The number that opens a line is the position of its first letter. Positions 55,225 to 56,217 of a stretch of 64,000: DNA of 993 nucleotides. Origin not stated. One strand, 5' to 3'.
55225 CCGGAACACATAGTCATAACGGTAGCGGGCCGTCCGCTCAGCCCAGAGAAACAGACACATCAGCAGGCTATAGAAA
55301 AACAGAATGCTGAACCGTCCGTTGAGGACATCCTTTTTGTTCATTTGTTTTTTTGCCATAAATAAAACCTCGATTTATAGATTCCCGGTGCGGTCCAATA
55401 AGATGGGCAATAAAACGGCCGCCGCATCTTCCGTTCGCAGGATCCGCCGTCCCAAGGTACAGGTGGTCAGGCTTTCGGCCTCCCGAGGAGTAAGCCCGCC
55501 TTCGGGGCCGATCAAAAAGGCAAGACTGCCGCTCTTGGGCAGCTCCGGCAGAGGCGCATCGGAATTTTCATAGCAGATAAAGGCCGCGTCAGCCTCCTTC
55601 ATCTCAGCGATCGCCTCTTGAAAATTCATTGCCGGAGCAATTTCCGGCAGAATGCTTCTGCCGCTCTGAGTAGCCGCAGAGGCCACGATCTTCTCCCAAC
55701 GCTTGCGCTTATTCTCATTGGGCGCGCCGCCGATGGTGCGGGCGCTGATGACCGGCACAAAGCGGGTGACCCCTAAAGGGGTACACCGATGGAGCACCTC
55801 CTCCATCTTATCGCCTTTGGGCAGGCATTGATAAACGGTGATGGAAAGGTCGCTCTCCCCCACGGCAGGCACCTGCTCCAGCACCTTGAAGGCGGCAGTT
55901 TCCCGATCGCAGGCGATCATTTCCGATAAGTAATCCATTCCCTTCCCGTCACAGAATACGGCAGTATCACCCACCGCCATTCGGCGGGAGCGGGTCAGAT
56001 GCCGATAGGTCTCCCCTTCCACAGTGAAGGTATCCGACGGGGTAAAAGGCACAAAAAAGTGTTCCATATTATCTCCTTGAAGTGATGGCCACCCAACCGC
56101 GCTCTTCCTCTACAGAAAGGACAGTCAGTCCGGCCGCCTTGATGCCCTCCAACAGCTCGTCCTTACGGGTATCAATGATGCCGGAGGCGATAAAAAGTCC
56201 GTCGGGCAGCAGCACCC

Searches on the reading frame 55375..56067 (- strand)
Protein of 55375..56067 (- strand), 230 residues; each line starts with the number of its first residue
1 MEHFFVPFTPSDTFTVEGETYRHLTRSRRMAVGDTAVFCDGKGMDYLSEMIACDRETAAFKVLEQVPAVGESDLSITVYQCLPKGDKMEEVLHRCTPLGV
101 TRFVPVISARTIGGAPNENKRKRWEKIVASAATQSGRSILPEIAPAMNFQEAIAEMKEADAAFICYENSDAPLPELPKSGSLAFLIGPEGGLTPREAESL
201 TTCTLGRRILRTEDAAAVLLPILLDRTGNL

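Call 30: find_encoding_contigs(protein=window:55375-56067:-, flank=10000, max_places=10)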
Protein window:55375-56067:- (230 aa): 8 contigs read that carry it; 8 places shown.
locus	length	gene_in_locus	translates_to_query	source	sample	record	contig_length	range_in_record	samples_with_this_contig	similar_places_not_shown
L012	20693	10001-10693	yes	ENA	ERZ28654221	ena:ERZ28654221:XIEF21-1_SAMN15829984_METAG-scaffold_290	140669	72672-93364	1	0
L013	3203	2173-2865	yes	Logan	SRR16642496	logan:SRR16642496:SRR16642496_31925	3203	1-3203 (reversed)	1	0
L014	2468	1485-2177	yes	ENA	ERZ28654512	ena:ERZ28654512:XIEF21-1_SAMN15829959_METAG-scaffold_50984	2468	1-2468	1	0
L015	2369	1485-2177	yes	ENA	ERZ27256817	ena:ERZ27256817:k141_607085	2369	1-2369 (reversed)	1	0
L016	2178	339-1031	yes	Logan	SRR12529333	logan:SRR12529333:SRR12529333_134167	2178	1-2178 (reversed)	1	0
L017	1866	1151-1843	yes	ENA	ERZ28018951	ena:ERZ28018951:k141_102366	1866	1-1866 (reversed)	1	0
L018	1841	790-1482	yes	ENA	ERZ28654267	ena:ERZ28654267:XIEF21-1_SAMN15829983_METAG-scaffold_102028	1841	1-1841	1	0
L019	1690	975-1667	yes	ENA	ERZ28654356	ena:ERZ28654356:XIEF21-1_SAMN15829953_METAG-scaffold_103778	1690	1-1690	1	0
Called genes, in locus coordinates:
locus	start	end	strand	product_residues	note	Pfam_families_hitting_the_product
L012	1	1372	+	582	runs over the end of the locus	PF00664:ABC_membrane, PF00005:ABC_tran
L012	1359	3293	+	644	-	PF00664:ABC_membrane, PF02463:SMC_N (faint), PF00005:ABC_tran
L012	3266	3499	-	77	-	PF07878:RHH_5 (faint), PF19891:DUF6364 (weak)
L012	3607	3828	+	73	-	PF12844:HTH_19, PF13560:HTH_31, PF01381:HTH_3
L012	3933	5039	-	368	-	PF03462:PCRF, PF00472:RF-1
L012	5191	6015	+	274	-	-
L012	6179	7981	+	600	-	PF00009:GTP_EFTU, PF03144:GTP_EFTU_D2, PF00679:EFG_C, PF06421:LepA_C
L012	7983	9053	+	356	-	PF04055:Radical_SAM, PF06969:HemN_C (faint)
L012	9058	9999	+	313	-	PF06325:PrmA, PF05175:MTS, PF13847:Methyltransf_31 (weak), PF08241:Methyltransf_11 (weak), PF13649:Methyltransf_25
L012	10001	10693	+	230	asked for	PF20260:PUA_4 (weak), PF04452:Methyltrans_RNA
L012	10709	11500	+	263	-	-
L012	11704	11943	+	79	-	-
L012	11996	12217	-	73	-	PF13560:HTH_31, PF01381:HTH_3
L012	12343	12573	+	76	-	-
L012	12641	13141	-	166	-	PF01928:CYTH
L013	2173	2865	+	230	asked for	PF20260:PUA_4 (weak), PF04452:Methyltrans_RNA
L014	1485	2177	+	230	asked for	PF20260:PUA_4 (weak), PF04452:Methyltrans_RNA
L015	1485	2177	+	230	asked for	PF20260:PUA_4 (weak), PF04452:Methyltrans_RNA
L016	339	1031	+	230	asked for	PF20260:PUA_4 (weak), PF04452:Methyltrans_RNA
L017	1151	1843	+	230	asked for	PF20260:PUA_4 (weak), PF04452:Methyltrans_RNA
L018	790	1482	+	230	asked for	PF20260:PUA_4 (weak), PF04452:Methyltrans_RNA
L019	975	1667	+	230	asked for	PF20260:PUA_4 (weak), PF04452:Methyltrans_RNA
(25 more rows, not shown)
